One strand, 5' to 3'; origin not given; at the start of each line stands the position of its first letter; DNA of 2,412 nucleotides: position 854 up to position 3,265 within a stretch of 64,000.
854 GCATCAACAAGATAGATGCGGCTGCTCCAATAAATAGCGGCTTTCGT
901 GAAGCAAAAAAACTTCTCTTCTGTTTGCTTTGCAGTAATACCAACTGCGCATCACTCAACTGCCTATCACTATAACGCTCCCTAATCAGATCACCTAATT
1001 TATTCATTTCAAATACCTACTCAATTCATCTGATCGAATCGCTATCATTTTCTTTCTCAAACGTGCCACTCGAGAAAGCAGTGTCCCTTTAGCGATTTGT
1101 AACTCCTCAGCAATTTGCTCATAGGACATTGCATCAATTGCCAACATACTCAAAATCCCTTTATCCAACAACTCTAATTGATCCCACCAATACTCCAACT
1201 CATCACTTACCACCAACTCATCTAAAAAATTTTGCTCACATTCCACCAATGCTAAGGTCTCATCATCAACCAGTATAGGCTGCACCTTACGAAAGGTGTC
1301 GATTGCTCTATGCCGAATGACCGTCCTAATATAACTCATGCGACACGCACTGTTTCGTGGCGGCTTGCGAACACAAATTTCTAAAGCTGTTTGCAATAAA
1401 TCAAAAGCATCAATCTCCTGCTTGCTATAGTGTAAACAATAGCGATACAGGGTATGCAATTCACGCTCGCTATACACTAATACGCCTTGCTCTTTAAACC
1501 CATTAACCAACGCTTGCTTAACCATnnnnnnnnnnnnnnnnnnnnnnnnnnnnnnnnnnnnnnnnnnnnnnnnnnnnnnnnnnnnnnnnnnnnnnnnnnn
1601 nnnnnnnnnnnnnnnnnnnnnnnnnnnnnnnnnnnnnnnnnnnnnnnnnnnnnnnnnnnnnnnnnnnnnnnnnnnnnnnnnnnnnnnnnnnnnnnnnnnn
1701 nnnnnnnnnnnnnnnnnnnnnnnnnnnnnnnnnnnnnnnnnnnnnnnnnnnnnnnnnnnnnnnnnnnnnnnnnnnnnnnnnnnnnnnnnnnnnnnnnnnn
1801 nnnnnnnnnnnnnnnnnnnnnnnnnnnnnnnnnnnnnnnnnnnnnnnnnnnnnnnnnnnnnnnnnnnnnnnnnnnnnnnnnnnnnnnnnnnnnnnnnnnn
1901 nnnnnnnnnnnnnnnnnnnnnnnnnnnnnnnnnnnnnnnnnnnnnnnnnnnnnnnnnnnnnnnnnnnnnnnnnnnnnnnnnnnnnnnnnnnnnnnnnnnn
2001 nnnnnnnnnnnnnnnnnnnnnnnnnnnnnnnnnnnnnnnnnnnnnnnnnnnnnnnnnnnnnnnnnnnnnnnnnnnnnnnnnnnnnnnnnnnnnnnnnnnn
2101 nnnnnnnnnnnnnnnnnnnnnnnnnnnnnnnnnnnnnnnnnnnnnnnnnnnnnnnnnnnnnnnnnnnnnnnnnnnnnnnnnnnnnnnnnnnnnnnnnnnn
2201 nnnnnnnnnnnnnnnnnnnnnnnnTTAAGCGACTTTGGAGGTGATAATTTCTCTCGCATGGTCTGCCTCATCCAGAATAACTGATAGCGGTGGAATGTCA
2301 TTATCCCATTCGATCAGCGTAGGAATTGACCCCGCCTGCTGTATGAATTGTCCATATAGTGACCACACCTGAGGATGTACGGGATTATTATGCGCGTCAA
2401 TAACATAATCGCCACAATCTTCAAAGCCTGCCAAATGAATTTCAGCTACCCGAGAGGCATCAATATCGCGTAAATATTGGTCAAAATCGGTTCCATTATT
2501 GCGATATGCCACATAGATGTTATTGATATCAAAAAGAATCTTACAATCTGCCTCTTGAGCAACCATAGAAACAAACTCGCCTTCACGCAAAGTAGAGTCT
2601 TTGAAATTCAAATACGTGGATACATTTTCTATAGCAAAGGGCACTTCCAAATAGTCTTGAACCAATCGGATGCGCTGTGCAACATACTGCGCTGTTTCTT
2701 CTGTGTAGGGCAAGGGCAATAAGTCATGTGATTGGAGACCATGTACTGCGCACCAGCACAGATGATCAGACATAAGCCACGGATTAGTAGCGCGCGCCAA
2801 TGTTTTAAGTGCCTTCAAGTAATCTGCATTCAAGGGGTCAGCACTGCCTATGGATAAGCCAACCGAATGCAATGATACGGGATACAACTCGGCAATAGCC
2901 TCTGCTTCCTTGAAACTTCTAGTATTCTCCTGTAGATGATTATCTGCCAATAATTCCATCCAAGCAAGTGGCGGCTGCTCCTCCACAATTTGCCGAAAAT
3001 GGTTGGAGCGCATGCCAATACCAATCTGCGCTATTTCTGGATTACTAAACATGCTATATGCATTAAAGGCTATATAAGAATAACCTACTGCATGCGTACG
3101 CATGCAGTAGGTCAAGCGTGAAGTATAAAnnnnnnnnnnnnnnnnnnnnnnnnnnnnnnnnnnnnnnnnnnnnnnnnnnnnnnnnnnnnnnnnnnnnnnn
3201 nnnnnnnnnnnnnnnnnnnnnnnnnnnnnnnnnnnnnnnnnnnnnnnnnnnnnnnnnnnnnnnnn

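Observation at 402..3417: Bufferin-type RiPP metallophore operon (DUF2282 precursor, DUF692 MNIO, DUF2063) hard-wired to its own ECF sigma / anti-sigma pair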

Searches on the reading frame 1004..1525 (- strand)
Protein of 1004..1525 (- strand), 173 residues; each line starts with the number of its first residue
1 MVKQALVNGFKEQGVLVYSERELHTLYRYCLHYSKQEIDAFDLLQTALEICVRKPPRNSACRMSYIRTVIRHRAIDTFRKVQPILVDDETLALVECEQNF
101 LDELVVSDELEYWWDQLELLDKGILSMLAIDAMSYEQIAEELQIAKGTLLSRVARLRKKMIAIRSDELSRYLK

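Call 3: search_protein_families(library=pfam, proteins=[window:1004-1525:-], max_evalue=0.01)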
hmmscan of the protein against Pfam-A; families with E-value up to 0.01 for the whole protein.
window:1004-1525:- (173 aa): 6 families
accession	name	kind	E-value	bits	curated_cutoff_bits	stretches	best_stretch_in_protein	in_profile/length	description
PF08281.18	Sigma70_r4_2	-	4.9e-06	26.5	25.7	1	121-160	15-54/54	Sigma-70, region 4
PF04542.20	Sigma70_r2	-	1.3e-05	25.3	24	1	21-80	4-67/71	Sigma-70 region 2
PF13404.12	HTH_AsnC-type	-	0.0003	21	27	1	120-157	4-42/42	AsnC-type helix-turn-helix domain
PF13412.12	HTH_24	-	0.0054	16.7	21.9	0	133-159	18-44/48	Winged helix-turn-helix DNA-binding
PF00196.25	GerE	-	0.0059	16.6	23.5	0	123-161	9-46/57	Bacterial regulatory proteins, luxR family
PF22451.2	NirdL-like_HTH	-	0.0076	16.2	27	0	135-161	19-45/47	Siroheme decarboxylase NirDL-like HTH domain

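Call 4: search_protein_families(library=ncbifam, proteins=[window:1004-1525:-], max_evalue=0.01)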
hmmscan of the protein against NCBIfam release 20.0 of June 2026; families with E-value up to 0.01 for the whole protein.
window:1004-1525:- (173 aa): 30 families (the best 25 are shown)
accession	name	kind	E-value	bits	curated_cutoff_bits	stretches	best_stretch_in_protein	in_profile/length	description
TIGR02937.1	sigma70-ECF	superfamily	9.9e-13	48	42.9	1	23-160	11-161/165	sigma-70 family RNA polymerase sigma factor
NF009164.0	PRK12511.1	equivalog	2.6e-08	33.6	185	1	22-162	13-157/182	RNA polymerase sigma factor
NF007226.0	PRK09644.1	equivalog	1.6e-07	31.5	199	1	24-166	12-159/166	RNA polymerase sigma factor SigM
NF053879.1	RNAPolSigSigVBac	equivalog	6.6e-07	29.1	190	1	23-159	14-150/160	RNA polymerase sigma factor SigV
NF008890.0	PRK11924.1-3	equivalog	8.6e-07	28.5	284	1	28-154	54-191/205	RNA polymerase sigma factor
NF058625.1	sigma_PG0214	equivalog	4.1e-06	26.6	130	1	25-160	16-157/170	GFO_1088 family ECF-type sigma factor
TIGR02983.1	SigE-fam_strep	subfamily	5e-06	26.5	141.55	1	18-159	11-153/162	SigE family RNA polymerase sigma factor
TIGR02950.1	SigM_subfam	subfamily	8e-06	25.8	147.95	1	23-161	10-155/159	RNA polymerase sigma factor, SigM family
TIGR02985.1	Sig70_bacteroi1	subfamily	9.2e-06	26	126.4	1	24-155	12-153/162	RNA polymerase sigma-70 factor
NF007227.0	PRK09645.1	subfamily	1.9e-05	24.6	202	1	24-153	24-159/177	sigma-70 family RNA polymerase sigma factor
TIGR02954.1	Sig70_famx3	hypoth_equivalog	3.2e-05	23.7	188.5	1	21-160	24-163/170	RNA polymerase sigma-70 factor, TIGR02954 family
NF009172.0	PRK12519.1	subfamily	5.4e-05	22.8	222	1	21-155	37-180/194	RNA polymerase sigma factor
TIGR02959.1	SigZ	equivalog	5.6e-05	23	168.65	1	34-160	16-144/170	RNA polymerase sigma factor SigZ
NF007215.0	PRK09637.1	equivalog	0.0001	22.3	212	1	64-160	54-150/181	RNA polymerase sigma factor SigZ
NF009170.0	PRK12517.1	subfamily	0.00019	20.9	197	1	24-163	34-175/188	RNA polymerase sigma factor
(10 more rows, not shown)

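Call 49: search_solved_structures(query=window:1004-1525:-, max_evalue=0.01, show_alignments=1)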
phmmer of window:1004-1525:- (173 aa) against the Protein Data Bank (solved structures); distinct sequences matched with E-value up to 0.01: 0.

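Call 54: search_solved_structures(query=A3, max_evalue=0.01, show_alignments=1)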
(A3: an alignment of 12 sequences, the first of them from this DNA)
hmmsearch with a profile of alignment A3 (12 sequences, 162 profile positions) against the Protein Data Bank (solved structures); distinct sequences matched with E-value up to 0.01: 23.
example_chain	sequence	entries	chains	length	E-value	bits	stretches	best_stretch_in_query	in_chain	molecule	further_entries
6jcy_F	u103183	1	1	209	3.5e-19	72.4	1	7-149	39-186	ECF RNA polymerase sigma factor SigH,ECF RNA polymerase sigma factor SigE,ECF RNA polymera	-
9m9d_F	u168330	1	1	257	3.3e-18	69.2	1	4-149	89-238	ECF RNA polymerase sigma factor SigE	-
9m9e_F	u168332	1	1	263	3.5e-18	69.1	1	4-149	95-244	ECF RNA polymerase sigma factor SigE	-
9m98_F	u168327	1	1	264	3.5e-18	69.1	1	4-149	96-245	ECF RNA polymerase sigma factor SigE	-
5zx2_F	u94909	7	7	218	3.3e-17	65.9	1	7-149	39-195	ECF RNA polymerase sigma factor SigH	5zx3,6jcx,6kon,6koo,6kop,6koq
6dv9_F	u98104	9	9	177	2.9e-13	53.1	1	9-141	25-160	ECF RNA polymerase sigma factor SigL | RNA polymerase sigma factor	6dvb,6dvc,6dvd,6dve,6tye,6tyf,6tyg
5uxx_A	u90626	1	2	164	3.2e-13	53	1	10-150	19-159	RNA polymerase sigma factor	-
5wuq_A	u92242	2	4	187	2.7e-12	50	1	8-152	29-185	ECF RNA polymerase sigma factor SigW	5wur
5fgm_A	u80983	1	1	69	7.6e-08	35.5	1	94-153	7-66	ECF RNA polymerase sigma factor SigR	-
8z6g_B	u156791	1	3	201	9.7e-07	31.9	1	93-151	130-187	RNA polymerase sigma factor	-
6in7_B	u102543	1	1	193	1.1e-06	31.8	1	93-150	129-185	RNA polymerase sigma-H factor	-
1or7_A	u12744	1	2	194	1.9e-06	30.9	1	82-152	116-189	RNA polymerase sigma-E factor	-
6jbq_F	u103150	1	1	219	2.1e-06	30.8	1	82-152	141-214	ECF RNA polymerase sigma-E factor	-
2h27_A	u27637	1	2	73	5.8e-06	29.4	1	102-152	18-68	RNA polymerase Sigma E factor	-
1h3l_A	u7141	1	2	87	7.6e-06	29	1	6-69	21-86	RNA POLYMERASE SIGMA FACTOR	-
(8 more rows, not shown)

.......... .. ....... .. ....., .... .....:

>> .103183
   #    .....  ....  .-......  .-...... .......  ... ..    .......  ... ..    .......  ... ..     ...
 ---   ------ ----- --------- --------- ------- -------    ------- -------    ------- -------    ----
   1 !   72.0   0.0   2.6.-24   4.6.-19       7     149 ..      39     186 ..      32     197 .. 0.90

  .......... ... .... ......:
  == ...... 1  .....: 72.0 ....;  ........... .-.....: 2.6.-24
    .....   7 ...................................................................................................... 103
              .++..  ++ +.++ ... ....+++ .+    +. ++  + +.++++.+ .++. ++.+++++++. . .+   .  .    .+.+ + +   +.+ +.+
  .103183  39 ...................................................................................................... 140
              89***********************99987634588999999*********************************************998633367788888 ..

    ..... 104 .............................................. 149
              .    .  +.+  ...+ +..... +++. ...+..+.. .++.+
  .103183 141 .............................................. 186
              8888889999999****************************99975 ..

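Call 55: search_protein_families(library=ncbifam, alignment_id=A3, max_evalue=0.001)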
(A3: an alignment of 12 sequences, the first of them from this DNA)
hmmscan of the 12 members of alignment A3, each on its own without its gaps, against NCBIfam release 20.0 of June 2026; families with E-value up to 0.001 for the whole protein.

A. member 1, seq(157 aa): 21 families
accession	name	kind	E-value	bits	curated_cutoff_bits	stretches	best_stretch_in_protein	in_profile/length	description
TIGR02937.1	sigma70-ECF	superfamily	7e-13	48.5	42.9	1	7-144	11-161/165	sigma-70 family RNA polymerase sigma factor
NF009164.0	PRK12511.1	equivalog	2.2e-08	33.8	185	1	6-146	13-157/182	RNA polymerase sigma factor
NF007226.0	PRK09644.1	equivalog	1.1e-07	32.1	199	1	9-150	13-159/166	RNA polymerase sigma factor SigM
NF008890.0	PRK11924.1-3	equivalog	6.2e-07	29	284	1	12-138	54-191/205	RNA polymerase sigma factor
NF053879.1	RNAPolSigSigVBac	equivalog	7.9e-07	28.9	190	1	8-143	15-150/160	RNA polymerase sigma factor SigV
NF058625.1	sigma_PG0214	equivalog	2.5e-06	27.3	130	1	9-144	16-157/170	GFO_1088 family ECF-type sigma factor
TIGR02983.1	SigE-fam_strep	subfamily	5.9e-06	26.3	141.55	1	2-143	11-153/162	SigE family RNA polymerase sigma factor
TIGR02950.1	SigM_subfam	subfamily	6.5e-06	26.1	147.95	1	8-145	11-155/159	RNA polymerase sigma factor, SigM family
TIGR02985.1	Sig70_bacteroi1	subfamily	6.9e-06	26.4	126.4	1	8-139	12-153/162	RNA polymerase sigma-70 factor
NF007227.0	PRK09645.1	subfamily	2e-05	24.5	202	1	8-137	24-159/177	sigma-70 family RNA polymerase sigma factor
TIGR02959.1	SigZ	equivalog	4.2e-05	23.4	168.65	1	17-144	15-144/170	RNA polymerase sigma factor SigZ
TIGR02954.1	Sig70_famx3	hypoth_equivalog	4.9e-05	23.1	188.5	1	6-144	25-163/170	RNA polymerase sigma-70 factor, TIGR02954 family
NF009172.0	PRK12519.1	subfamily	5.4e-05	22.8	222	1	10-139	42-180/194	RNA polymerase sigma factor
NF007215.0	PRK09637.1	equivalog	7.9e-05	22.7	212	1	48-144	54-150/181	RNA polymerase sigma factor SigZ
NF009189.0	PRK12537.1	equivalog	0.00017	21.1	261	1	48-139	77-172/182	RNA polymerase sigma factor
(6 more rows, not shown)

B. families by the number of members that match (of 12 scanned): 84 families (the first 25 are shown)
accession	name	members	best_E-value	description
TIGR02937.1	sigma70-ECF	12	6.2e-22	sigma-70 family RNA polymerase sigma factor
NF058625.1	sigma_PG0214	12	9.7e-20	GFO_1088 family ECF-type sigma factor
NF009164.0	PRK12511.1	12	1e-19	RNA polymerase sigma factor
TIGR02983.1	SigE-fam_strep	12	4.6e-18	SigE family RNA polymerase sigma factor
NF007226.0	PRK09644.1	12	8.7e-18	RNA polymerase sigma factor SigM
TIGR02950.1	SigM_subfam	12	8.8e-17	RNA polymerase sigma factor, SigM family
NF007227.0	PRK09645.1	12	1.2e-14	sigma-70 family RNA polymerase sigma factor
NF009170.0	PRK12517.1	12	3.3e-14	RNA polymerase sigma factor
NF053879.1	RNAPolSigSigVBac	12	5.1e-14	RNA polymerase sigma factor SigV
TIGR02985.1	Sig70_bacteroi1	12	1.7e-12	RNA polymerase sigma-70 factor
NF007229.0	PRK09647.1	11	7.2e-17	RNA polymerase sigma factor SigE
TIGR02959.1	SigZ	11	1.5e-13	RNA polymerase sigma factor SigZ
NF009185.0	PRK12533.1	11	1.6e-13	RNA polymerase sigma factor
NF007215.0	PRK09637.1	11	1.9e-12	RNA polymerase sigma factor SigZ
NF009172.0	PRK12519.1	11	1.3e-10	RNA polymerase sigma factor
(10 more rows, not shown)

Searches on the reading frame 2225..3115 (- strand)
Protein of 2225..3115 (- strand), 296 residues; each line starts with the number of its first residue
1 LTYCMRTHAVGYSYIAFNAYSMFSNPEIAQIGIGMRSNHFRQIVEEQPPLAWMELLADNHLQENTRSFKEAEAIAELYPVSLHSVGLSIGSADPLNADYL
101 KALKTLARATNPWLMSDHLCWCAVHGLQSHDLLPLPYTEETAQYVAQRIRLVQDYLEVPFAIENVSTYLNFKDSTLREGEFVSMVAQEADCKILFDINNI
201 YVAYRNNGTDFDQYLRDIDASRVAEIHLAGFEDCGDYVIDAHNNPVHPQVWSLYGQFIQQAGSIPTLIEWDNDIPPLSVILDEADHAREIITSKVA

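Call 3: search_protein_families(library=pfam, proteins=[window:2225-3115:-], max_evalue=0.01)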
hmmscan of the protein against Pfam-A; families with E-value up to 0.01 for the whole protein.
window:2225-3115:- (296 aa): 1 family
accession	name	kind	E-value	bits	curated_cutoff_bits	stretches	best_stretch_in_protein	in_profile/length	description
PF05114.20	MbnB_TglH_ChrH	-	5.3e-99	331.2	25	1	31-291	2-262/263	RiPP precursor modification enzyme MbnB/TglH/ChrH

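Call 4: search_protein_families(library=ncbifam, proteins=[window:2225-3115:-], max_evalue=0.01)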
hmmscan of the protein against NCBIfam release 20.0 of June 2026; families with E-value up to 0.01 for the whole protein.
window:2225-3115:- (296 aa): 5 families
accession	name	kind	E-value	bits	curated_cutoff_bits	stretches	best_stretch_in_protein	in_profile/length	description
NF050167.1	MNIO_BufB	equivalog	8.9e-98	326.8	310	1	31-288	1-262/262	MNIO family bufferin maturase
NF003818.2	PRK05409.1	equivalog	8.9e-68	228.7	360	1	31-289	2-262/264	HvfB family MNIO-type RiPP peptide maturase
NF050151.1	RiPP_MNIO_ApyH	equivalog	7.7e-24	84.3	400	1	69-292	46-281/283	multinuclear non-heme iron-dependent oxidative enzyme ApyH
TIGR04159.2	methbact_MbnB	equivalog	1.2e-15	57.8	325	1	41-246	15-213/261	methanobactin biosynthesis protein MbnB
NF050165.1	MNIO_ChrH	equivalog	5.5e-11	42.1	600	1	99-230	80-210/363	MNIO family chryseobactin maturase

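Call 17: find_related_loci(query=window:2225-3052:-, collection=genome_contigs, flank=6000)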
Query window:2225-3052:- (275 aa) in genome_contigs; peptide patterns used: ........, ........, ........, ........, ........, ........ (x = any residue, [..] = any of these).
513 stretches matched a pattern; 402 encode a relative of the query (tblastn E <= 1e-3); the best 80 are kept; 80 distinct loci.
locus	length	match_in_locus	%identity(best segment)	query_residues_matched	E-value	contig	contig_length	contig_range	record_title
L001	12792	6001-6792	64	10-273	1e-121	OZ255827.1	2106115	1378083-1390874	MAG: Gammaproteobacteria bacterium isolate a1a48b64-ce29-4d14-9810-62998cc33347 genome assembly, chromosome: 1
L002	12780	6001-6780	59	10-269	3e-106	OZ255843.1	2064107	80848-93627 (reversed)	MAG: Gammaproteobacteria bacterium isolate cedd11a5-eaec-4cc7-96b9-60b2383fdb61 genome assembly, chromosome: 1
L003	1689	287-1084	50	5-270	2e-94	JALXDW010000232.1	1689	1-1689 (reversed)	MAG: Chromatiales bacterium isolate T2_metabat2_scaf2bin.334 T2_NODE_243636_length_1689_cov_1.088988, whole genome shotg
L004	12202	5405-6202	51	7-273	2e-87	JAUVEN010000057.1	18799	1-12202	MAG: Gammaproteobacteria bacterium isolate CSMAG_324 CSMAG_324_k141_859569_length_18799_cov_11.8080, whole genome shotgu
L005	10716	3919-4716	48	7-272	2e-86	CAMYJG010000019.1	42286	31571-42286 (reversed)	MAG: uncultured Ectothiorhodospiraceae bacterium isolate ES_Gamma_069 genome assembly, contig: scaffold_373, whole genom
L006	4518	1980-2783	47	2-269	2e-86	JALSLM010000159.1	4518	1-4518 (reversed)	MAG: Thiotrichaceae bacterium isolate 355-202_metabat2_scaf2bin.023 355-202_scaffold_4345_c1, whole genome shotgun seque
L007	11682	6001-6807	49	2-270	5e-86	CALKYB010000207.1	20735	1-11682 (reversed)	MAG: uncultured bacterium isolate L1_Bin_Bin_16_sub_1 genome assembly, contig: c_000000276384, whole genome shotgun sequ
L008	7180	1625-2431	47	7-275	8e-86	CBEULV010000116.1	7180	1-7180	MAG TPA_asm: uncultured Gammaproteobacteria bacterium isolate SRR13515399_binner23_Refined_8 genome assembly, contig: ER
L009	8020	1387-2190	46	2-269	1e-85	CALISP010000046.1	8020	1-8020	MAG: uncultured Cocleimonas sp. isolate R3_Bin_METABAT__94_sub_1 genome assembly, contig: c_000000799889, whole genome s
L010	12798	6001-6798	49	7-273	2e-85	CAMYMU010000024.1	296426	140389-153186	MAG: uncultured Ectothiorhodospiraceae bacterium isolate ES_Gamma_071 genome assembly, contig: scaffold_2, whole genome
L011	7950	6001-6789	48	7-269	4e-85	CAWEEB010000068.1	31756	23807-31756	MAG: uncultured Gammaproteobacteria bacterium isolate MFD03551.bin.2.100 genome assembly, contig: contig_63221, whole ge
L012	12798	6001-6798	49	7-273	5e-85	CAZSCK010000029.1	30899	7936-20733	MAG TPA_asm: uncultured Thioalkalispiraceae bacterium isolate SRP128015_co3_166 genome assembly, contig: NODE_1212_lengt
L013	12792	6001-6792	49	7-270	3e-85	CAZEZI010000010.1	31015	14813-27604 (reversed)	MAG TPA_asm: uncultured Thioalkalispiraceae bacterium isolate SRP128015_co3_350 genome assembly, contig: NODE_1203_lengt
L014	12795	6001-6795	49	2-266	2e-85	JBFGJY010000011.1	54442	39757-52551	MAG: Gammaproteobacteria bacterium isolate Mix_sand03.2021.01.D.33 k141_849324_length_54442_cov_14.0528, whole genome sh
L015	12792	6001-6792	48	7-270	8e-85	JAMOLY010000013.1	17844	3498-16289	MAG: Thiomicrorhabdus sp. isolate 4281-140_maxbin2_scaf2bin.065_VB 4281-140_scaffold_1278_c1, whole genome shotgun seque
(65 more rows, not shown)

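Call 48: search_solved_structures(query=window:2225-3052:-, max_evalue=0.001, show_alignments=2)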
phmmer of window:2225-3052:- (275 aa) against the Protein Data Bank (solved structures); distinct sequences matched with E-value up to 0.001: 8.
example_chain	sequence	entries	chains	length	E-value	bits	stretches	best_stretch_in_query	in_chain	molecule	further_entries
3bww_A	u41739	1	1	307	6e-41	143.6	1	26-212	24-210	Protein of unknown function DUF692/COG3220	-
8hci_D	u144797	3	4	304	7e-14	54.9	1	89-264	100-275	DUF692 family protein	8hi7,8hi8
7dz9_A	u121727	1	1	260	2.2e-08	36.9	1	30-253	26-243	MbnB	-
7dz9_B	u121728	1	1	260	2.2e-08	36.9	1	30-253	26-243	cpMbnB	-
7fc0_B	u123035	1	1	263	6.7e-08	35.3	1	20-212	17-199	Methanobactin biosynthesis cassette protein MbnB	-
7fc0_E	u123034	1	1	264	6.7e-08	35.3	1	20-212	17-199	Methanobactin biosynthesis cassette protein MbnB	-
7tcr_A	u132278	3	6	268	0.00031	23.3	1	58-211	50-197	Methanobactin biosynthesis cassette protein MbnB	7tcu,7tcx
7tcw_A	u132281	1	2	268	0.00037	23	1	58-210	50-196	Methanobactin biosynthesis cassette protein MbnB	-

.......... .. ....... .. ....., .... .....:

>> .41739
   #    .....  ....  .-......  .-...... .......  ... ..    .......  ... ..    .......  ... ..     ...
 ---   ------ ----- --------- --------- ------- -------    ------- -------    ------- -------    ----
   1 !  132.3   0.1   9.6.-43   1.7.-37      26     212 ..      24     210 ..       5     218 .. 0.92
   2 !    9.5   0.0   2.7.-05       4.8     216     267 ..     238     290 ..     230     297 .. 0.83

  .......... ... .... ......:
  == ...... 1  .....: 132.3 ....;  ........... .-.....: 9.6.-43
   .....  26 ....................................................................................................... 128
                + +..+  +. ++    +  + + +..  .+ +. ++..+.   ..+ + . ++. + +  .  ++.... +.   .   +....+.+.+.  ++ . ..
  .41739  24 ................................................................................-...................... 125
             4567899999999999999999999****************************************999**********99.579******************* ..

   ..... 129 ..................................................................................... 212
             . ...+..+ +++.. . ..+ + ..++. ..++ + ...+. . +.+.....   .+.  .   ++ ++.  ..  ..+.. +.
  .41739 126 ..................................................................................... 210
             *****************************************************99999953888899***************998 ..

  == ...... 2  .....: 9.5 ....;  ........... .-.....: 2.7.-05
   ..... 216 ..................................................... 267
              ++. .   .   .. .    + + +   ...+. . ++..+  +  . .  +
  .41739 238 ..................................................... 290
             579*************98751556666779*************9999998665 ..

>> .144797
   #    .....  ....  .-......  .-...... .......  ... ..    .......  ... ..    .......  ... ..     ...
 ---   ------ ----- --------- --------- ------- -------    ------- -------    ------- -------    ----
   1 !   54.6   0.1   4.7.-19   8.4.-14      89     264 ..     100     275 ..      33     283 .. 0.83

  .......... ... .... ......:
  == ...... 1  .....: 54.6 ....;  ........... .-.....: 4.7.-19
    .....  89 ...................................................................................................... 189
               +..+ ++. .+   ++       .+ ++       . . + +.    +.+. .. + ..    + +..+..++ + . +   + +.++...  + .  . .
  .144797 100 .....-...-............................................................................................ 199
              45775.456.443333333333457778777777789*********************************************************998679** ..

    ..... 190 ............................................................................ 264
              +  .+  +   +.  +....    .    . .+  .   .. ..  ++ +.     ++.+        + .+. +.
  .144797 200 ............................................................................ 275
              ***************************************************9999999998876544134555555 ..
